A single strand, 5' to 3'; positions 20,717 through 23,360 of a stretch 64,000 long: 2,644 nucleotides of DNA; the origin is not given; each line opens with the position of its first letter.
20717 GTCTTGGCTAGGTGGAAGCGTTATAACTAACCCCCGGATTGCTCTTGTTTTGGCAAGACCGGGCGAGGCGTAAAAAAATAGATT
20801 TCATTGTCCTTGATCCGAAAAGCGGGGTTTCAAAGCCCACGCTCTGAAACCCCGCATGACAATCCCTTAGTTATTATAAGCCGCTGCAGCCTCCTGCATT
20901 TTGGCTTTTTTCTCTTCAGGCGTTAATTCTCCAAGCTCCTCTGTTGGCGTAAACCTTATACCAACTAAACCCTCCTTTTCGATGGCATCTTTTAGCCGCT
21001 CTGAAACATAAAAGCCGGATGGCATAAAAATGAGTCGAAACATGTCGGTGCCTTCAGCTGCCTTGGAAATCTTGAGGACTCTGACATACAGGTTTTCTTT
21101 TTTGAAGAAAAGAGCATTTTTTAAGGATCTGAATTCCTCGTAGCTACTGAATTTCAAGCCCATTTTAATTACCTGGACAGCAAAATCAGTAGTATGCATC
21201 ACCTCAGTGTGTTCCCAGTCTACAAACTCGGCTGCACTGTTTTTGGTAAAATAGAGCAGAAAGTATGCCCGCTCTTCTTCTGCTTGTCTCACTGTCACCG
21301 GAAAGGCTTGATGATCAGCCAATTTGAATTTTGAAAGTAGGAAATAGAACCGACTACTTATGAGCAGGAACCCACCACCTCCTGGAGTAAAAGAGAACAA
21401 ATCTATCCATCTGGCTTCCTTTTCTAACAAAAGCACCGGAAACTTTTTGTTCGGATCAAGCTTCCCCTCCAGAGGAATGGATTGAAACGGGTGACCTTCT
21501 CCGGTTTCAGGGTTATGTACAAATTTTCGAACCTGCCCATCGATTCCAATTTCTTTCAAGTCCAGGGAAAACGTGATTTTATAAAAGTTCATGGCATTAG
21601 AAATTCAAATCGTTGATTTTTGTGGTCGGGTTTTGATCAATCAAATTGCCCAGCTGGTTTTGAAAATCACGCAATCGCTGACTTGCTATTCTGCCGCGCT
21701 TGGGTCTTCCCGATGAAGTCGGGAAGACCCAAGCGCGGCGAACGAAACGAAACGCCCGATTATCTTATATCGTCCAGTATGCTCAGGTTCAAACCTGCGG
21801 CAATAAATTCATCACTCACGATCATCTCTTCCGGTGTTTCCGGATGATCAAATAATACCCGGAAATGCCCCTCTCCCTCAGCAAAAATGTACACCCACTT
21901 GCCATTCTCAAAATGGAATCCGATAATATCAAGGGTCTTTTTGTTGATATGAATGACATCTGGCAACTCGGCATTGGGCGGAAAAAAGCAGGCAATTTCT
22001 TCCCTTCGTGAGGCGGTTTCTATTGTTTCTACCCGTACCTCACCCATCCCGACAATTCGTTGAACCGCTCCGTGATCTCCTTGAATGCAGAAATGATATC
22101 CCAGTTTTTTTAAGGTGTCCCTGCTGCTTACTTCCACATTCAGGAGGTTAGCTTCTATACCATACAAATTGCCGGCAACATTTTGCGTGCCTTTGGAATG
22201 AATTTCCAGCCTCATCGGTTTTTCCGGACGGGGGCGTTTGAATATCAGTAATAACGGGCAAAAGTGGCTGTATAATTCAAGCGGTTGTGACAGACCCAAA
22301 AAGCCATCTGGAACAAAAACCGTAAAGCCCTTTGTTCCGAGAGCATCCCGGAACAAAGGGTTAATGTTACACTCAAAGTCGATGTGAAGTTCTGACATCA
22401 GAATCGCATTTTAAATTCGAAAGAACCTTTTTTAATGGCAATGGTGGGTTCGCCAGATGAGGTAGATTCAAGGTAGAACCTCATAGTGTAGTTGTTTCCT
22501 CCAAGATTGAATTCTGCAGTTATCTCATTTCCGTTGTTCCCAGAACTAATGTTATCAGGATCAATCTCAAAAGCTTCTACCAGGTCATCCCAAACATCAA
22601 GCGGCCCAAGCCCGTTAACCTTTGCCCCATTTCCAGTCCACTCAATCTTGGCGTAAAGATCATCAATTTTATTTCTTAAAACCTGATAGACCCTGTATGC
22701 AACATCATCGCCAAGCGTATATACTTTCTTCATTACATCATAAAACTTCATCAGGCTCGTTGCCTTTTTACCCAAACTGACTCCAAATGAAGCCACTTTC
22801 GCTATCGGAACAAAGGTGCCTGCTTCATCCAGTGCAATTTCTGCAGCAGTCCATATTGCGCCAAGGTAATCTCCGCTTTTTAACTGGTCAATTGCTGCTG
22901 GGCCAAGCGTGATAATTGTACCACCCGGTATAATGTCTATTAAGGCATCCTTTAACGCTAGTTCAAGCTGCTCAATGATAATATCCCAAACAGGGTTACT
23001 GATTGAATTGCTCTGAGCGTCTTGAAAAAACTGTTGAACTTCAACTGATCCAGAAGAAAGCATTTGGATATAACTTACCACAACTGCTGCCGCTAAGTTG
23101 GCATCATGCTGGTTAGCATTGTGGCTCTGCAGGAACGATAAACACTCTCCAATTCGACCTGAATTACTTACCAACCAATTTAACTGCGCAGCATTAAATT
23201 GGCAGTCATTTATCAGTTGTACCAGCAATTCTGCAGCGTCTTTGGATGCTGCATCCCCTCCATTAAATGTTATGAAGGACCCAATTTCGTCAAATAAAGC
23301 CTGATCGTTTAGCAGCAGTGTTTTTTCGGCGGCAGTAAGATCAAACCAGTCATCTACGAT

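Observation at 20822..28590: Tandem pair of polymorphic toxin-immunity modules with an unrecognised N-terminal delivery region and a lipoprotein partner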

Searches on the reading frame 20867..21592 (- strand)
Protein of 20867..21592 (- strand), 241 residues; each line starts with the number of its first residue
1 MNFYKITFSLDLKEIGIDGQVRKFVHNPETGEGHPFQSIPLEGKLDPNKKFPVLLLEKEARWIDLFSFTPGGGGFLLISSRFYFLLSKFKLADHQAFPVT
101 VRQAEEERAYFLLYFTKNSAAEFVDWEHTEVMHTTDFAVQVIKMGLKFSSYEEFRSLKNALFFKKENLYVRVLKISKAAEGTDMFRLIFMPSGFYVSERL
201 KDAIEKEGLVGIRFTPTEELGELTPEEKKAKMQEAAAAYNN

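Call 4: search_protein_families(library=pfam, proteins=[window:20867-21592:-], max_evalue=1)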
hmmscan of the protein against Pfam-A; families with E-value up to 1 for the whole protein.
window:20867-21592:- (241 aa): 3 families
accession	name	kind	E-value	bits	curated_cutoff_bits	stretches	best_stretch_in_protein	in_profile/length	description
PF07791.16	Imm11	-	1.9e-08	34.3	22.1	1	67-217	62-192/194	Immunity protein family (Imm11)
PF15570.11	Imm43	-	0.00083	19.5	25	1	74-220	75-199/211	Immunity protein 43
PF09535.15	Gmx_para_CXXCG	-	0.21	11.3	25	1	172-214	189-231/236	Protein of unknown function (Gmx_para_CXXCG)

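Call 7: search_protein_families(library=ncbifam, proteins=[window:20867-21592:-], max_evalue=1)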
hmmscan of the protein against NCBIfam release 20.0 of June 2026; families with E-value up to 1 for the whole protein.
window:20867-21592:- (241 aa): 1 family
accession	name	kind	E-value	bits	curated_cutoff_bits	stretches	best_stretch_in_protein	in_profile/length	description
NF011379.0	PRK14804.1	equivalog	0.0029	16.8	373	1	123-198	12-86/311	ornithine carbamoyltransferase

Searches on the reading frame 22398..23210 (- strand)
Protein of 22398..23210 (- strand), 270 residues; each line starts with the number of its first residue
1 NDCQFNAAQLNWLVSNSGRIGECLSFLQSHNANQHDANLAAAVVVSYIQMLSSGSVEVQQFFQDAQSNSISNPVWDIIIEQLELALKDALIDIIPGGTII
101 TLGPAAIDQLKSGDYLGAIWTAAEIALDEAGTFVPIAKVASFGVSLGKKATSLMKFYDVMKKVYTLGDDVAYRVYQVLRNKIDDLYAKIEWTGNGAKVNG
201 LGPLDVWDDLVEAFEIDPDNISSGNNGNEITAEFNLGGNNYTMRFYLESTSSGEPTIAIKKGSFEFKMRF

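Call 22: search_protein_families(library=pfam, proteins=[window:22398-23210:-], max_evalue=5)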
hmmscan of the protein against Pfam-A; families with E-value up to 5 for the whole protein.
window:22398-23210:- (270 aa): 0 families

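Call 31: find_homologous_proteins(query=window:22398-23210:-, max_evalue=0.001)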
Query window:22398-23210:- (270 aa): 3 proteins with E <= 0.001 among 1245 candidates.
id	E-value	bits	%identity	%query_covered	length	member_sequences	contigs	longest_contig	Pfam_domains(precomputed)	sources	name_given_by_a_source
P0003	7.3e-175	598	100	100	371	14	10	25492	-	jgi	jgi:hypothetical protein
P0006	5.3e-88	313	54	99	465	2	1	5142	-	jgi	jgi:hypothetical protein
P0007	1.7e-30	125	50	51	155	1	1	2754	-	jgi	jgi:hypothetical protein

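Call 33: find_encoding_contigs(protein=P0006, flank=6000, max_places=3)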
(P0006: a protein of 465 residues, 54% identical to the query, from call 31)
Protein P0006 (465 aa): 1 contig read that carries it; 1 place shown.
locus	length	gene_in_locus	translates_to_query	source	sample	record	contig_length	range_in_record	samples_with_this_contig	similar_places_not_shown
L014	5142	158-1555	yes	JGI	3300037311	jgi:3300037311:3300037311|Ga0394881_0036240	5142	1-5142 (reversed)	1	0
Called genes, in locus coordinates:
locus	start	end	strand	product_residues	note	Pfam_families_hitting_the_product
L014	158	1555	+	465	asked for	-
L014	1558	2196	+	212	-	-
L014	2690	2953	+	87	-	PF03811:Zn_ribbon_InsA, PF12759:HTH_Tnp_IS1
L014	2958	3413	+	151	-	PF03400:DDE_Tnp_IS1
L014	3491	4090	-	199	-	-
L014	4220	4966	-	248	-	PF07568:HisKA_2, PF13581:HATPase_c_2 (weak), PF02518:HATPase_c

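Call 63: predict_structure(alignment_id=A7)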
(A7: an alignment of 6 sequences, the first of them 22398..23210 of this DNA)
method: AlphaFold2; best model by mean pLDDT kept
length: 270 residues; sequences in the alignment: 6
mean_pLDDT: 63.1   pTM: 0.57
mean pLDDT of the five models: 63.1, 54.4, 53.9, 53.2, 45.0
residues with pLDDT >= 90: 37; 70-90: 73; 50-70: 53; < 50: 107
segments of 3 or more residues with pLDDT < 50: 1-55, 68-71, 93-103, 109-120, 122-124, 126-140
pLDDT, mean of each block of 10 residues (from residue 1): 34 39 41 39 36 45 49 61 59 42 48 44 47 44 57 76 86 88 82 83 88 91 80 90 85 83 90
secondary structure, 60 per line:
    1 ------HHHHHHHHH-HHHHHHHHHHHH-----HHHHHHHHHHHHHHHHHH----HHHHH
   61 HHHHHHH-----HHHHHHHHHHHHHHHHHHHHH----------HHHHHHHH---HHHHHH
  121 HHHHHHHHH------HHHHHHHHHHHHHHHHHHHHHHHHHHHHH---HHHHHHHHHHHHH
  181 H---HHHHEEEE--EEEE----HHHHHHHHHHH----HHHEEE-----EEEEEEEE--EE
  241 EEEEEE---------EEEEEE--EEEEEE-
elements in order: H7-15 H17-28 H34-51 H56-67 H73-93 H104-111 H115-129 H136-164 H168-181 H185-188 E189-192 E195-198 H203-213 E221-223 E229-236 E239-246 E256-261 E264-269

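Call 66: fold_search(model_id=the predicted structure, library=pdb)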
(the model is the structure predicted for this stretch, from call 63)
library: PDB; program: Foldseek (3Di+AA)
matches with E <= 10: 165; with E <= 0.001: 0
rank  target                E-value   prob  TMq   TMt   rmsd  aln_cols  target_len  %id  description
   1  8e22_MODEL_1_X        4.7e-01  0.97  0.13  0.27   3.7        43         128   14  VPS37A_21-148 (released 2023-08-09)
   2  6gvw_C                9.0e-01  0.25  0.15  0.11  12.0       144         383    7  Crystal structure of the BRCA1-A complex (released 2019-07-10)
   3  7oe7                  1.0e+00  0.04  0.16  0.04  34.8       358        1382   10  Apo-structure of Lassa virus L protein (well-resolved alpha ribbon) [APO-RIBBON] (released 2021-12-01)
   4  4ey0_A                1.2e+00  0.54  0.11  0.12   5.2        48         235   21  Structure of tandem SH2 domains from PLCgamma1 (released 2012-10-31)
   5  2a3k                  1.3e+00  0.05  0.08  0.08  12.8        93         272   13  Crystal Structure of the Human Protein Tyrosine Phosphatase, PTPN7 (HePTP, Hematopoietic Protein Tyrosine Phosphatase) (released 2005-07-19)
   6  6w0p_C                1.4e+00  0.03  0.12  0.07  16.1       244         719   10  Putative kojibiose phosphorylase from human microbiome (released 2020-03-18)
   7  1nd5_B                1.6e+00  0.03  0.11  0.09  16.3       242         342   10  Crystal Structures of Human Prostatic Acid Phosphatase in Complex with a Phosphate Ion and alpha-Benzylaminobenzylphos (released 2002-12-20)
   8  4btf                  1.7e+00  0.03  0.13  0.10  18.9       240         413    8  Structure of MLKL (released 2013-09-18)
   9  5bw0_D                2.0e+00  0.25  0.12  0.32   7.8        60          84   12  The crystal structure of minor pseudopilin binary complex of XcpV and XcpW from the Type 2 secretion system of Pseudom (released 2016-07-20)
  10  3plt_B                2.0e+00  0.05  0.15  0.18  27.7       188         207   13  Crystal structure of Lsp1 from Saccharomyces cerevisiae (released 2011-06-22)
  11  6h8r                  2.0e+00  0.03  0.09  0.08  12.9       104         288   12  CRYSTAL STRUCTURE OF THE HUMAN PROTEIN TYROSINE PHOSPHATASE PTPN5 (STEP) IN COMPLEX WITH COMPOUND 2 (released 2018-09-26)
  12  9drl_B                2.5e+00  0.04  0.18  0.14  15.9       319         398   12  Cryo-EM structure of the T33-549 tetrahedral cage (released 2025-08-06)
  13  7yfz_h                2.6e+00  0.41  0.14  0.31   3.9        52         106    8  Cyanophage Pam3 baseplate proteins (released 2023-01-18)
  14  2e8g_A                2.6e+00  0.04  0.15  0.16  18.7       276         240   10  The structure of protein from P. horikoshii at 1.7 angstrom resolution (released 2008-01-22)
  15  4or8_A                2.7e+00  0.03  0.12  0.13  13.6       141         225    8  Crystal structure of Marburg virus VP24 (released 2014-03-26)
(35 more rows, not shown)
